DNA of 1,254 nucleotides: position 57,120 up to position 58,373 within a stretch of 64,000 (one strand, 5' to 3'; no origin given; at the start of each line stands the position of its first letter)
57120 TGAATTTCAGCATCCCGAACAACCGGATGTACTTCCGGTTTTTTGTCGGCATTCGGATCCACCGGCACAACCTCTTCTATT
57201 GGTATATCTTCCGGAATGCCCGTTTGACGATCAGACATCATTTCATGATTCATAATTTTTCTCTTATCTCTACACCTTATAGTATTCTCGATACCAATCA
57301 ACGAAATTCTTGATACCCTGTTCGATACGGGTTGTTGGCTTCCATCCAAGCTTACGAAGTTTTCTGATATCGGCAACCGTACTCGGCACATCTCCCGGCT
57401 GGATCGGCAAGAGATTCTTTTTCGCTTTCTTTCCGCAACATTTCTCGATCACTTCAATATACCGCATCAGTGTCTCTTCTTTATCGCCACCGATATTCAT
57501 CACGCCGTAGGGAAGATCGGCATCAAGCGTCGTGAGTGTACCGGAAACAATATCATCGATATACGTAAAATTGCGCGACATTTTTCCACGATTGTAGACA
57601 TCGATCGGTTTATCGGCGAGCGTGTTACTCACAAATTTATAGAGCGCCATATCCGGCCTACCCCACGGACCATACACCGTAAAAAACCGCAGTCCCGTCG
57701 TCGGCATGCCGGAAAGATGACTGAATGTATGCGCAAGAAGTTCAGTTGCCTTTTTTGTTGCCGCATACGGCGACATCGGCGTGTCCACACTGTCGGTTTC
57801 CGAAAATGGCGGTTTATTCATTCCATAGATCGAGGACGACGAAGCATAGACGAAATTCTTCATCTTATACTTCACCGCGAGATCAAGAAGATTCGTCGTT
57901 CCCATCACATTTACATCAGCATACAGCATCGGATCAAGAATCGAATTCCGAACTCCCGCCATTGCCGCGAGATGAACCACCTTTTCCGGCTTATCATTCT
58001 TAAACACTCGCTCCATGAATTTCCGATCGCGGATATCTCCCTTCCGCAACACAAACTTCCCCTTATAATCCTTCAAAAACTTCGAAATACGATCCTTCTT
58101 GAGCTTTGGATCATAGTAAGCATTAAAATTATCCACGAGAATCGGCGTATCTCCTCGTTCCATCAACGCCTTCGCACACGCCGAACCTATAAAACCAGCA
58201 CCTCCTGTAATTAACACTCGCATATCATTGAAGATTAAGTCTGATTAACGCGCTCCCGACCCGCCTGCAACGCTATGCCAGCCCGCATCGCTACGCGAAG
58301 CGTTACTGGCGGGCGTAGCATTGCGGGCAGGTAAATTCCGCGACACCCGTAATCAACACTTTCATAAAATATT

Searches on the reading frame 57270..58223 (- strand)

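Call 68: search_protein_families(library=pfam, proteins=[window:57270-58223:-], max_evalue=0.00001)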
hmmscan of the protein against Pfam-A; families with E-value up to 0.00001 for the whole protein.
window:57270-58223:- (317 aa): 8 families
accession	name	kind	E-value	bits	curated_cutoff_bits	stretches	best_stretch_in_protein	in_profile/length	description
PF16363.11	GDP_Man_Dehyd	-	9.3e-54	183.5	27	1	4-306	1-331/332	GDP-mannose 4,6 dehydratase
PF01370.27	Epimerase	-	1e-53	182.7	20.9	1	3-245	1-240/240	NAD dependent epimerase/dehydratase family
PF01073.25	3Beta_HSD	-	6.1e-20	71.8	22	1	4-225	1-221/280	3-beta hydroxysteroid dehydrogenase/isomerase family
PF02719.21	Polysacc_synt_2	-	2.2e-15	57.1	20.2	1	3-168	1-153/293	Polysaccharide biosynthesis protein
PF04321.23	RmlD_sub_bind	-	2.1e-13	50.5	27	1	1-280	1-247/287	RmlD substrate binding domain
PF07993.18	NAD_binding_4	-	6.8e-08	32.4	20.1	1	5-184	1-208/258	Male sterility protein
PF08659.16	KR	-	4.8e-07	30.3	22.6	1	3-134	3-142/180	KR domain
PF00106.31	adh_short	-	7.1e-06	26.1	26.6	0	3-167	3-163/195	short chain dehydrogenase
